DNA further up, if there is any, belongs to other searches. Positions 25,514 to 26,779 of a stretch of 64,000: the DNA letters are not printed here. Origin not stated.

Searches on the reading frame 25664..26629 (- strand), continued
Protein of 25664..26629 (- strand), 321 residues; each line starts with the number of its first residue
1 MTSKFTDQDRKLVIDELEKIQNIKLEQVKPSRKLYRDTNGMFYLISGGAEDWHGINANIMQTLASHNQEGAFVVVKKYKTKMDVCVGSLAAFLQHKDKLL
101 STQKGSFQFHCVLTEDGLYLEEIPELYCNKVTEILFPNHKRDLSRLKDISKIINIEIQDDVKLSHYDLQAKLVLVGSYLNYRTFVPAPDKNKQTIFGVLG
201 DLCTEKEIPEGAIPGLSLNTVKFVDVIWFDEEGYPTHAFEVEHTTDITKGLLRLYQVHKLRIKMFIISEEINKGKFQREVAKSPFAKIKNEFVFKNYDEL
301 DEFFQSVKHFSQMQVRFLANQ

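Call 41: search_protein_families(library=pfam, proteins=[L153:2404-3930:-, L153:4948-5280:+, L153:5453-6004:+, L157:2959-3945:+, L157:1583-2917:+, L157:5164-5565:+, L105:1999-2925:-, L105:4588-5043:+, L123:2267-3910:+, L123:1550-2212:+], max_evalue=0.001)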
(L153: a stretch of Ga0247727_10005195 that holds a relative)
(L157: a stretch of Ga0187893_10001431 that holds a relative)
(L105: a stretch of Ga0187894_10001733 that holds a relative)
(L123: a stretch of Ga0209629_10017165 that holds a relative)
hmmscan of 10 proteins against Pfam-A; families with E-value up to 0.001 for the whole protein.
L153:2404-3930:- (508 aa): 2 families
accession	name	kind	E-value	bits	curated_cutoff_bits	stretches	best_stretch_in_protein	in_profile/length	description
PF01979.26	Amidohydro_1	-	2.5e-57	195.1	25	1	91-480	1-344/345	Amidohydrolase family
PF07969.17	Amidohydro_3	-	4.5e-18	66.4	29.7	1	134-481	153-471/472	Amidohydrolase family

L153:4948-5280:+ (110 aa): 0 families

L153:5453-6004:+ (183 aa): 1 family
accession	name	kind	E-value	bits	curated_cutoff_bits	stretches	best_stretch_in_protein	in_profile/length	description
PF00076.28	RRM_1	-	9.7e-20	70.7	20.7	1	104-173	1-69/70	RNA recognition motif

L157:2959-3945:+ (328 aa): 2 families
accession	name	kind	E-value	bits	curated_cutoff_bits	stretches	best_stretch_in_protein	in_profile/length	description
PF04055.27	Radical_SAM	-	3.9e-16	60.1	29.5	1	90-248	4-164/166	Radical SAM superfamily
PF16881.10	LIAS_N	-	6e-10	39.9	27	1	34-72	58-96/96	N-terminal domain of lipoyl synthase of Radical_SAM family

L157:1583-2917:+ (444 aa): 4 families
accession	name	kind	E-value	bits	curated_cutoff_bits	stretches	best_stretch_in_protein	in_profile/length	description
PF25145.1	NfeD1b_N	-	3.6e-21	76.1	40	1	50-212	13-180/189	NfeD1b, N-terminal domain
PF24961.1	NfeD_membrane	-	1.3e-20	74.1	26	1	251-370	1-117/119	NfeD integral membrane domain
PF01957.25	NfeD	-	7.3e-13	48.9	29.1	1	385-443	1-57/57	NfeD-like C-terminal, partner-binding domain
PF00574.28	CLP_protease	-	4.3e-08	33.7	20.2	1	66-202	44-180/182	Clp protease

L157:5164-5565:+ (133 aa): 2 families
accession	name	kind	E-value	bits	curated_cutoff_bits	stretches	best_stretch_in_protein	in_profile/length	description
PF12680.13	SnoaL_2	-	2.6e-12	47.7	27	1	16-112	2-101/102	SnoaL-like domain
PF07366.18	SnoaL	-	7.6e-05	23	28.4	1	14-99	3-87/126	SnoaL-like polyketide cyclase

L105:1999-2925:- (308 aa): 4 families
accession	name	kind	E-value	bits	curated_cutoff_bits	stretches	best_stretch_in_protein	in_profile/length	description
PF06445.20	GyrI-like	-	1.9e-26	93.6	26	1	142-299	1-154/155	GyrI-like small molecule binding domain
PF12833.13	HTH_18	-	3.5e-23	82.1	33.6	1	45-122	2-79/80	Helix-turn-helix domain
PF00165.29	HTH_AraC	-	1.4e-14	54.2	26.6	1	87-122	8-42/42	Bacterial regulatory helix-turn-helix proteins, AraC family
PF14526.11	Cass2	-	2.8e-09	37.8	27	1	196-299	52-150/150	Integron-associated effector binding protein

L105:4588-5043:+ (151 aa): 0 families

L123:2267-3910:+ (547 aa): 1 family
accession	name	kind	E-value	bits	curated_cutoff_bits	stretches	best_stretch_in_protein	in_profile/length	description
PF00342.24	PGI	-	7.2e-247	820.1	22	1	50-538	1-485/486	Phosphoglucose isomerase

L123:1550-2212:+ (220 aa): 1 family
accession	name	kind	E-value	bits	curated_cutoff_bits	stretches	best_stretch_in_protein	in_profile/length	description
PF03703.20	bPH_2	-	5.7e-07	30.1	22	1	125-202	2-77/78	Bacterial PH domain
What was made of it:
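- More distant R321 copies sit alone among housekeeping genes (L153, L157, L123, L105; call 41). Solitary copies have no neighbouring methylase (call 41).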

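Call 55: predict_structure(alignment_id=A6)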
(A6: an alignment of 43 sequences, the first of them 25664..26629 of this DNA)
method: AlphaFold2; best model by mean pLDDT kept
length: 321 residues; sequences in the alignment: 43
mean_pLDDT: 69.0   pTM: 0.54
mean pLDDT of the five models: 69.0, 68.4, 67.4, 65.4, 64.5
residues with pLDDT >= 90: 82; 70-90: 64; 50-70: 111; < 50: 64
segments of 3 or more residues with pLDDT < 50: 157-159, 179-182, 209-223, 234-240, 245-247, 256-258, 299-304, 306-311
pLDDT, mean of each block of 10 residues (from residue 1): 77 95 92 92 92 89 83 91 94 92 87 87 92 81 54 51 60 52 58 78 59 37 51 48 50 50 57 62 51 52 46 49 41
secondary structure, 60 per line:
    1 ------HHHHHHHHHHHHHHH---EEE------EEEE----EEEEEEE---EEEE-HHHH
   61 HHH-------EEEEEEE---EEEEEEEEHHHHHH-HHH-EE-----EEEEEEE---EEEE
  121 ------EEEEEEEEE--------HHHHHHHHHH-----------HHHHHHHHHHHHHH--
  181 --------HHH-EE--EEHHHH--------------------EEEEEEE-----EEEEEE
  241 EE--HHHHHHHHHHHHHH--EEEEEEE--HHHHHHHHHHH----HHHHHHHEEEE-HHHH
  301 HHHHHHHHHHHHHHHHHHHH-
elements in order: H7-21 E25-27 E34-37 E42-48 E52-55 H57-63 E71-77 E81-88 H89-94 E107-113 E117-120 E127-135 H144-153 H165-178 H199-202 E223-229 E235-242 H245-258 E261-267 H270-280 H285-291 E292-295 H297-320
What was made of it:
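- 25664..26629 (-): 321-aa two-domain nuclease ('R321'): a beta-rich N-terminal domain (about residues 1-140) plus a C-terminal PD-(D/E)XK domain of the NmeDI_C type. The ORF is intact and keeps all family-invariant residues. In the AF2 model the N-terminal domain has pLDDT about 90 and the C-terminal domain is weak (call 55).
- The AF2 model shows two domains (call 55).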

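Call 58: fold_search(model_id=the predicted structure, library=pdb)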
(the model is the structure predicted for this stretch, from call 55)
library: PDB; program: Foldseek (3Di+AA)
matches with E <= 10: 701; with E <= 0.001: 0
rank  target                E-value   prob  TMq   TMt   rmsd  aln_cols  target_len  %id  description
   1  4tkd_D                2.9e-03  1.00  0.21  0.46   4.4       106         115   12  Sulfolobus solfataricus HJC mutants (released 2015-08-12)
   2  4tkd_C                7.0e-03  0.98  0.20  0.43   4.7       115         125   10  Sulfolobus solfataricus HJC mutants (released 2015-08-12)
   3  2pvi_A                1.3e-02  0.97  0.22  0.39   4.2       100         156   12  PVUII ENDONUCLEASE COMPLEXED TO AN IODINATED COGNATE DNA (released 1999-12-20)
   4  4tkd_B                1.5e-02  0.98  0.20  0.45   4.4       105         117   12  Sulfolobus solfataricus HJC mutants (released 2015-08-12)
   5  1ni0_C                2.3e-02  0.90  0.22  0.39   6.6       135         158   10  Structure of the Y94F mutant of the restriction endonuclease PvuII (released 2003-02-04)
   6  3pvi_A                2.9e-02  0.93  0.26  0.45   6.8       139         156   10  D34G MUTANT OF PVUII ENDONUCLEASE COMPLEXED WITH COGNATE DNA SHOWS THAT ASP34 IS DIRECTLY INVOLVED IN DNA RECOGNITION  (released 1998-10-14)
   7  1pvi_A                5.2e-02  0.93  0.26  0.47   6.6       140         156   11  STRUCTURE OF PVUII ENDONUCLEASE WITH COGNATE DNA (released 1995-02-14)
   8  8rpx_A                5.5e-02  0.82  0.21  0.38   7.3       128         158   12  NhoI restriction endonuclease in complex with quadruply methylated DNA target (released 2024-07-17)
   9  8rpx_C                6.2e-02  0.57  0.19  0.35   9.5       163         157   12  NhoI restriction endonuclease in complex with quadruply methylated DNA target (released 2024-07-17)
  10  9qcc_M                6.6e-02  0.38  0.19  0.16  19.8       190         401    9  Activated XauSPARDA filament assembly with bound dsDNA substrate (released 2025-12-17)
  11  8rpx_B                8.9e-02  0.75  0.21  0.38   7.3       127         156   12  NhoI restriction endonuclease in complex with quadruply methylated DNA target (released 2024-07-17)
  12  8q5n_B                9.4e-02  0.72  0.21  0.39   7.3       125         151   11  Apo form of restriction endonuclease NhoI. (released 2024-07-17)
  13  8rpx_D                1.0e-01  0.77  0.22  0.37   7.2       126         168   10  NhoI restriction endonuclease in complex with quadruply methylated DNA target (released 2024-07-17)
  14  9qcc_Q                1.0e-01  0.51  0.19  0.15   7.3       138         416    7  Activated XauSPARDA filament assembly with bound dsDNA substrate (released 2025-12-17)
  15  9qcc_A                1.2e-01  0.18  0.17  0.15  19.6       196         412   10  Activated XauSPARDA filament assembly with bound dsDNA substrate (released 2025-12-17)
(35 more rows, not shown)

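Call 60: search_solved_structures(query=A6, max_evalue=10, show_alignments=2)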
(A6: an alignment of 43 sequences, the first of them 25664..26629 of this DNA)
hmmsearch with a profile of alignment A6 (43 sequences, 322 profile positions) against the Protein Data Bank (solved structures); distinct sequences matched with E-value up to 10: 1.
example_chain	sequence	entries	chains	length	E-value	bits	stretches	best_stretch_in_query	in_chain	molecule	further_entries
3icc_A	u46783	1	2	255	0.28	13.4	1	92-157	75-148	Putative 3-oxoacyl-(acyl carrier protein) reductase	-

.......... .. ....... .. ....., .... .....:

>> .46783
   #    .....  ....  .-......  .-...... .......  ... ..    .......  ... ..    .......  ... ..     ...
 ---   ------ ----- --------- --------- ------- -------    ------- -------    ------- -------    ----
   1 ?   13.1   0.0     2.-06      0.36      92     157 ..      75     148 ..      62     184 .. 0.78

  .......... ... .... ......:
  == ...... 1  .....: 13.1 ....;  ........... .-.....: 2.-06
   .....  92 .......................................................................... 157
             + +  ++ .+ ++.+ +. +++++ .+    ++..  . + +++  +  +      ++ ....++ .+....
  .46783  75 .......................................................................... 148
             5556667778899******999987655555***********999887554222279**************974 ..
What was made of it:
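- Foldseek hits are weak (best E 3e-3, Hjc), and the C-terminal half of the model has low confidence (calls 55, 58, 60).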

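Call 61: search_dna_similar(query=window:25664-26629:-, collection=phages, mode=protein, max_evalue=0.001, max_rows=10)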
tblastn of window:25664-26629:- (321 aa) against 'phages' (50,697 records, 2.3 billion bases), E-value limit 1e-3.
No match.
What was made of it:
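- There are no R321 homologues in 50,697 phage records (call 61).
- Tried and rejected: None (call 61).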

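Call 62: search_dna_similar(query=window:25664-26629:-, collection=plasmids, mode=protein, max_evalue=0.001, max_rows=10)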
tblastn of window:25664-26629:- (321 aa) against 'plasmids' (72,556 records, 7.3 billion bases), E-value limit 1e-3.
Records with a match: 162; places in all: 166; records where one place covers at least 80% of the query: 0.
Best place of each record, by identity: <60% 162.
By first word of the organism name: Enterococcus 64; Sphingobium 14; Sphingomonas 10; Listeria 10; Paraburkholderia 5; Komagataeibacter 5; Hymenobacter 5; Azospirillum 4; Ralstonia 3; Streptomyces 3; and 31 more.
By predicted mobility (MOB-suite, as given by PLSDB): conjugative 77; non-mobilizable 56; mobilizable 29.
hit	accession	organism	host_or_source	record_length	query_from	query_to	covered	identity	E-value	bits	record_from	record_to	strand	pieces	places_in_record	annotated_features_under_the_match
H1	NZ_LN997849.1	Magnetospirillum sp. XM-1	-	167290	70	312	76%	25.0%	5e-10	68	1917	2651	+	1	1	type II restriction endonuclease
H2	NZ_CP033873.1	Caulobacter sp. FWC26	whole organism,isolated from activated ...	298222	70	311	75%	23.2%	2e-10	69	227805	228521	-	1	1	type II restriction endonuclease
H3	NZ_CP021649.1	Acidovorax sp. T1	-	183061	70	311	75%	22.9%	2e-9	66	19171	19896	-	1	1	hypothetical protein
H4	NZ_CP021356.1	Rhodococcus oxybenzonivorans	river sediment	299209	70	312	76%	22.7%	1e-9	67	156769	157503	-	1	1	none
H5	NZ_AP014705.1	Methylobacterium aquaticum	-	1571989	70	311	75%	22.1%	4e-7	59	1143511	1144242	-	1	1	none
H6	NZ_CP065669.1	Sphingomonas paucimobilis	-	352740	73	312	75%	22.0%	3e-8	63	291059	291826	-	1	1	hypothetical protein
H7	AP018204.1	Leptolyngbya boryana NIES-2135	-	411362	86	273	59%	24.9%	8e-4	49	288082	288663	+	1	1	hypothetical protein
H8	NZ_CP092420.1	Leptolyngbya boryana IU 594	-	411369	86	273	59%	24.9%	8e-4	49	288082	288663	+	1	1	hypothetical protein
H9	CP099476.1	Roseomonas mucosa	Human skin,single cell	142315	164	312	46%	30.8%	3e-12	75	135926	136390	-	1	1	type II restriction endonuclease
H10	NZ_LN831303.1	Halobacterium hubeiense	-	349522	147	300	48%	28.7%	1e-12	76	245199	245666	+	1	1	hypothetical protein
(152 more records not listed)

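Call 63: get_annotated_region(hit=H1, flank=3500)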
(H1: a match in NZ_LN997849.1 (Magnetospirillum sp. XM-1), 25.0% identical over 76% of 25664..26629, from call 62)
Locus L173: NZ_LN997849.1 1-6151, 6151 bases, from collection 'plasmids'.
description: Magnetospirillum sp. XM-1 isolate XM1 plasmid II, complete sequence
organism: Magnetospirillum sp. XM-1 (NCBI taxid 1663591)
taxonomy: Bacteria; Pseudomonadota; Alphaproteobacteria; Rhodospirillales; Rhodospirillaceae; Magnetospirillum; Magnetospirillum sp. XM-1
host: -; source: -; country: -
typing (MOB-suite, as given by PLSDB): non-mobilizable
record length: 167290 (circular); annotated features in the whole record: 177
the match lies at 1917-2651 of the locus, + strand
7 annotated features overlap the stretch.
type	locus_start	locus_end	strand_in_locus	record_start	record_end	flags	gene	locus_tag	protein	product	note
CDS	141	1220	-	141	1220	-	-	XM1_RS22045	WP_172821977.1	class I SAM-dependent methyltransferase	GO:0032259 - methylation [Evidence IEA]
CDS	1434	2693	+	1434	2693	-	-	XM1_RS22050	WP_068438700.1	type II restriction endonuclease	-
CDS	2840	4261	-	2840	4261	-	-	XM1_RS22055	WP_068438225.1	carbohydrate porin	-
CDS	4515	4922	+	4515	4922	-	-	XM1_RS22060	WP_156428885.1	hypothetical protein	-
CDS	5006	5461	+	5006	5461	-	-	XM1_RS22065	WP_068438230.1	hypothetical protein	-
CDS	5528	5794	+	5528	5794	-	-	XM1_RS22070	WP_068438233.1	hypothetical protein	-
CDS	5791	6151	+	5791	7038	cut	-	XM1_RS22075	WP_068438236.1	TolC family protein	GO:0055085 - transmembrane transport [Evidence IEA]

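Call 64: get_annotated_region(hit=H2, flank=3500)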
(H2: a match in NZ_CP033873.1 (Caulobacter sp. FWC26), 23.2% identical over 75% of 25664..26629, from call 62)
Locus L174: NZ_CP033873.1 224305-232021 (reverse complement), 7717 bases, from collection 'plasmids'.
description: Caulobacter sp. FWC26 plasmid p1, complete sequence
organism: Caulobacter sp. FWC26 (NCBI taxid 69665)
taxonomy: Bacteria; Pseudomonadota; Alphaproteobacteria; Caulobacterales; Caulobacteraceae; Caulobacter; Caulobacter sp. FWC26
host: -; source: whole organism,isolated from activated sludge collected at the Gold Bar wastewater treatment facility; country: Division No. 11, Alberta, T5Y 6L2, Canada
typing (MOB-suite, as given by PLSDB): conjugative; replicon rep_cluster_2440; relaxase MOBQ; mating-pair formation MPF_T
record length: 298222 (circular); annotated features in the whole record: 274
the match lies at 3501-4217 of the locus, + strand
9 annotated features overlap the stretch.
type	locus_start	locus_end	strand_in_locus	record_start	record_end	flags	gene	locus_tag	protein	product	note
CDS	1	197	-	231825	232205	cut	-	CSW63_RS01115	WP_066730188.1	hypothetical protein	-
CDS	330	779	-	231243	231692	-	-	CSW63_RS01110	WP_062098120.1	heavy metal-responsive transcriptional regulator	-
CDS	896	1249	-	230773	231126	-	-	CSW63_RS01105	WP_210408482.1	hypothetical protein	-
CDS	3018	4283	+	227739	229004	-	-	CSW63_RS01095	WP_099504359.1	type II restriction endonuclease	-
CDS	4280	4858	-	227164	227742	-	-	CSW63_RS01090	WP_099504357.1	sigma-70 family RNA polymerase sigma factor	GO:0006352 - DNA-templated transcription initiation [Evidence IEA]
CDS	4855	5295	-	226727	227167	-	-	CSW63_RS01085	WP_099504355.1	periplasmic heavy metal sensor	-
CDS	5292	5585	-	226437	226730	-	-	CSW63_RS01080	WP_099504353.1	hypothetical protein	-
CDS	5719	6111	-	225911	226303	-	-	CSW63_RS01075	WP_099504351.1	DUF305 domain-containing protein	-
CDS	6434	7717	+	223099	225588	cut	-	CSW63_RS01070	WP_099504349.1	heavy metal translocating P-type ATPase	GO:0006812 - monoatomic cation transport [Evidence IEA]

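Call 65: get_annotated_region(hit=H9, flank=3500)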
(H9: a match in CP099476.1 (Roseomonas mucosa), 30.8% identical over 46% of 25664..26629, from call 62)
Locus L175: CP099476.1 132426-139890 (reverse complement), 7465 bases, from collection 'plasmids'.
description: Roseomonas mucosa strain TT14 plasmid pTT14-5, complete sequence
organism: Roseomonas mucosa (NCBI taxid 207340)
taxonomy: Bacteria; Pseudomonadota; Alphaproteobacteria; Rhodospirillales; Acetobacteraceae; Roseomonas; Roseomonas mucosa
host: -; source: Human skin,single cell; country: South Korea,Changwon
typing (MOB-suite, as given by PLSDB): non-mobilizable
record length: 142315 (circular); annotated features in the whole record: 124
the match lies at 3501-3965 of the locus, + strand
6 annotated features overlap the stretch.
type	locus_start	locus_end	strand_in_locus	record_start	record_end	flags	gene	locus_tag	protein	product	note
CDS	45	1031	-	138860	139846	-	-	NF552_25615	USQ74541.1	hypothetical protein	-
CDS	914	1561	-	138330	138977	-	-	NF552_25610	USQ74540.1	hypothetical protein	-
CDS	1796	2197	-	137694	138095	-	-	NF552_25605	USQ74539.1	four-helix bundle copper-binding protein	-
CDS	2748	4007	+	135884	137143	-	-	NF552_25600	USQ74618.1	type II restriction endonuclease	-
CDS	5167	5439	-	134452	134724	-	-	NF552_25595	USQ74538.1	hypothetical protein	-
CDS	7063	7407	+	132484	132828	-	-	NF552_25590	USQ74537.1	hypothetical protein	-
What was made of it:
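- Tried and rejected: Plasmid hits are only distant (22-31%) 420-aa 'type II restriction endonuclease' genes with inconsistent methylase neighbours (calls 62-65).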

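Call 75: search_protein_representatives(alignment_id=A6)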
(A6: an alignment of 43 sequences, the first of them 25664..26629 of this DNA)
Query: 43 sequences, 322 profile positions. Proteins with E-value up to 0.001 (for the whole library): 1258; up to 1e-10: 431; up to 1e-30: 38. The best 150 are listed.
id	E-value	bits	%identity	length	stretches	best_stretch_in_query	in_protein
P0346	5.1e-123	426.7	-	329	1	2-320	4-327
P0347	5.3e-96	337.9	-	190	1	133-318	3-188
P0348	4.1e-65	236.4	-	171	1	1-160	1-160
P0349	6.2e-65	235.8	-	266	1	164-319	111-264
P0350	5.2e-58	213.1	-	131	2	224-317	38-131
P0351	2.1e-55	204.5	-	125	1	41-165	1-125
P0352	1.9e-42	161.9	-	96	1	2-95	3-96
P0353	1.9e-38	148.7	-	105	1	41-136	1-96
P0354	7.7e-38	146.8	-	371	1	153-318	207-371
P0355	2.3e-37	145.2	-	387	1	162-318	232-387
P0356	6.1e-37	143.8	-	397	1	155-319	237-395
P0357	6.4e-37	143.7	-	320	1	159-318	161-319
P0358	7.9e-37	143.4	-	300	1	146-317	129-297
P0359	8.4e-37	143.4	-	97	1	226-320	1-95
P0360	9.3e-37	143.2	-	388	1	158-320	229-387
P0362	1.8e-36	142.3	-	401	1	137-319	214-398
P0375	6.7e-33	130.5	-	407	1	109-318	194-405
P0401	1.1e-26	110.1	-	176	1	4-140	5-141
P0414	3.8e-24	101.8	-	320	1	3-151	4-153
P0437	2.2e-22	96.0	-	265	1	3-129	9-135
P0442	9.3e-22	93.9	-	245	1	3-151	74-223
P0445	1.2e-21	93.6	-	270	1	3-131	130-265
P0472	1.2e-19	86.9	-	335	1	2-123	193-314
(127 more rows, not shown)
